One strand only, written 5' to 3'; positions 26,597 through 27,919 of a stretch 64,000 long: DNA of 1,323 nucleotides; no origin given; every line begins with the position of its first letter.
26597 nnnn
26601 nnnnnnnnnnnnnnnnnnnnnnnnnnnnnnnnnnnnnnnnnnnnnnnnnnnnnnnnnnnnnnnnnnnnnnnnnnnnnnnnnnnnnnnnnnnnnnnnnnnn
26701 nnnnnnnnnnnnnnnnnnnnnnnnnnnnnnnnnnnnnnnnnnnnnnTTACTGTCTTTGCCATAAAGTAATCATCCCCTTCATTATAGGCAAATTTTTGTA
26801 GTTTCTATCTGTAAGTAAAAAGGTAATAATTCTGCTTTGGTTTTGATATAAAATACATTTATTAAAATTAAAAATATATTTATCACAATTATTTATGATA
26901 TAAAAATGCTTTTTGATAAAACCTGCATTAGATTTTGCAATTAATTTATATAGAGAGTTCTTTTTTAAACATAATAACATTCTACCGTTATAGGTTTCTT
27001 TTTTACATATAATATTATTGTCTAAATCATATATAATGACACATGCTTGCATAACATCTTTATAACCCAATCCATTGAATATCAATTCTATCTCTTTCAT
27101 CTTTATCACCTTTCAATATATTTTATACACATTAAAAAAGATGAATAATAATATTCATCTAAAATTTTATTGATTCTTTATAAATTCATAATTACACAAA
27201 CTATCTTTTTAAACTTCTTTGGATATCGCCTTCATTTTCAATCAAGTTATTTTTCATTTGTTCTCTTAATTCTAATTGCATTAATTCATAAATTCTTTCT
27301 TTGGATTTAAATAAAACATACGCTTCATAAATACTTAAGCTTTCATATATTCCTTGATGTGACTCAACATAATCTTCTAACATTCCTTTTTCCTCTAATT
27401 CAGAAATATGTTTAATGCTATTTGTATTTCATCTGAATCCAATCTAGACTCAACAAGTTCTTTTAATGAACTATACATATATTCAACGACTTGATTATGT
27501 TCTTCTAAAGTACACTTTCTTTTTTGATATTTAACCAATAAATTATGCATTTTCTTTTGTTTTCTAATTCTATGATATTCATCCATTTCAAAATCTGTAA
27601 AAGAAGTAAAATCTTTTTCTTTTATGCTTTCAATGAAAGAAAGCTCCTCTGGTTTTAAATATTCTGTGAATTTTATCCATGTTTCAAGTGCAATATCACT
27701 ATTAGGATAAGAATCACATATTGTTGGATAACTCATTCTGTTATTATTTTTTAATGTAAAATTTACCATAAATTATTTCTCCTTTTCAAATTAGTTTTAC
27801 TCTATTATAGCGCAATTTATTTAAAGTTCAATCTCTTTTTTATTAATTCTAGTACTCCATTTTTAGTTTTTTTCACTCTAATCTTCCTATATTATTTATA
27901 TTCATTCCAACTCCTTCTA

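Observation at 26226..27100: Overlapping gene pair encoding beta-sandwich repeats out of register with the ORFs: strand-complementing fibre subunits or a broken adhesin?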

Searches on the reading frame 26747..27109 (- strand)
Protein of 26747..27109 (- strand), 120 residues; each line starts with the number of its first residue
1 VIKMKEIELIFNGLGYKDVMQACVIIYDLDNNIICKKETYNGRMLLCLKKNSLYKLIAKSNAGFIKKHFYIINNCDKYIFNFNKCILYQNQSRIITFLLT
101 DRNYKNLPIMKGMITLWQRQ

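Call 3: search_protein_families(library=pfam, proteins=[window:26747-27109:-], max_evalue=1)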
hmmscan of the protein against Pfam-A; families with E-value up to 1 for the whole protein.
window:26747-27109:- (120 aa): 0 families

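Call 4: search_protein_families(library=ncbifam, proteins=[window:26747-27109:-], max_evalue=1)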
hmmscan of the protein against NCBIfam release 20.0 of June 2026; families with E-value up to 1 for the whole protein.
window:26747-27109:- (120 aa): 0 families

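Call 21: find_homologous_proteins(query=window:26747-27100:-)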
Query window:26747-27100:- (117 aa): 6 proteins with E <= 0.001 among 13 candidates.
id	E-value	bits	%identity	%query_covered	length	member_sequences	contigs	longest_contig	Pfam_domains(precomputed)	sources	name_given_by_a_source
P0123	1.3e-71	256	100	100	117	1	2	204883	-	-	-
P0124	7.2e-51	190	73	100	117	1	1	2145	-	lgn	-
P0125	4.6e-43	164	63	100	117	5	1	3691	-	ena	-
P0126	1.1e-21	95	53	100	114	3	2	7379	-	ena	-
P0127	1.9e-14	72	49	94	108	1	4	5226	-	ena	-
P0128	2.1e-11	62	43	92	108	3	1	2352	-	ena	-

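Call 37: search_protein_families(library=phrogs, proteins=[window:26747-27100:-], max_evalue=1)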
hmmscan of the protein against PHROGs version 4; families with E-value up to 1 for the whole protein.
window:26747-27100:- (117 aa): 1 family
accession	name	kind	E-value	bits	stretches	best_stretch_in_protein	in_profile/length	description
phrog_8080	-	unknown function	0.11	13.9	1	23-68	18-63/72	-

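Call 38: search_protein_families(library=padloc, proteins=[window:26747-27100:-], max_evalue=1)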
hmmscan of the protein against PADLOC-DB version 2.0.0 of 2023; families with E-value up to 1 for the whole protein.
window:26747-27100:- (117 aa): 0 families

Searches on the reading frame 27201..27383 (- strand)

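Call 3: search_protein_families(library=pfam, proteins=[window:27201-27383:-], max_evalue=1)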
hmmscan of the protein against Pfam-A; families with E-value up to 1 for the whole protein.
window:27201-27383:- (60 aa): 1 family
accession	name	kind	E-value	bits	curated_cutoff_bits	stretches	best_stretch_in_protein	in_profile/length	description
PF06014.16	YqgQ-like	-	0.00014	22.3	25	1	16-51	11-46/61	YqgQ-like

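Call 4: search_protein_families(library=ncbifam, proteins=[window:27201-27383:-], max_evalue=1)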
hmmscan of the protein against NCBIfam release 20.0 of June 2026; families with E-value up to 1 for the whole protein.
window:27201-27383:- (60 aa): 1 family
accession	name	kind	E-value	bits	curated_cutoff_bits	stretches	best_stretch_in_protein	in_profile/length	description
TIGR01460.1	HAD-SF-IIA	subfamily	0.00086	19.2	100.15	1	7-53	59-105/246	HAD-IIA family hydrolase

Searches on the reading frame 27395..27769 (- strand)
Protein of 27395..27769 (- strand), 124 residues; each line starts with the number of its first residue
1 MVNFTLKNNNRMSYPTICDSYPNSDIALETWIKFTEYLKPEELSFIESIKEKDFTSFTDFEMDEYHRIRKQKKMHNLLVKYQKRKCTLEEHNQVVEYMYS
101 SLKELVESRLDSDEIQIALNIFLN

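Call 3: search_protein_families(library=pfam, proteins=[window:27395-27769:-], max_evalue=1)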
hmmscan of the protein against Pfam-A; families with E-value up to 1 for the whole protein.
window:27395-27769:- (124 aa): 1 family
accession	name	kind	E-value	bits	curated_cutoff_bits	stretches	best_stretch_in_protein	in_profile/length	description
PF01480.22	PWI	-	0.049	14.4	22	1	90-124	18-50/72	PWI domain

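Call 4: search_protein_families(library=ncbifam, proteins=[window:27395-27769:-], max_evalue=1)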
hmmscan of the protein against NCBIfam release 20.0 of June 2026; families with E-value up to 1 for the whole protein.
window:27395-27769:- (124 aa): 0 families
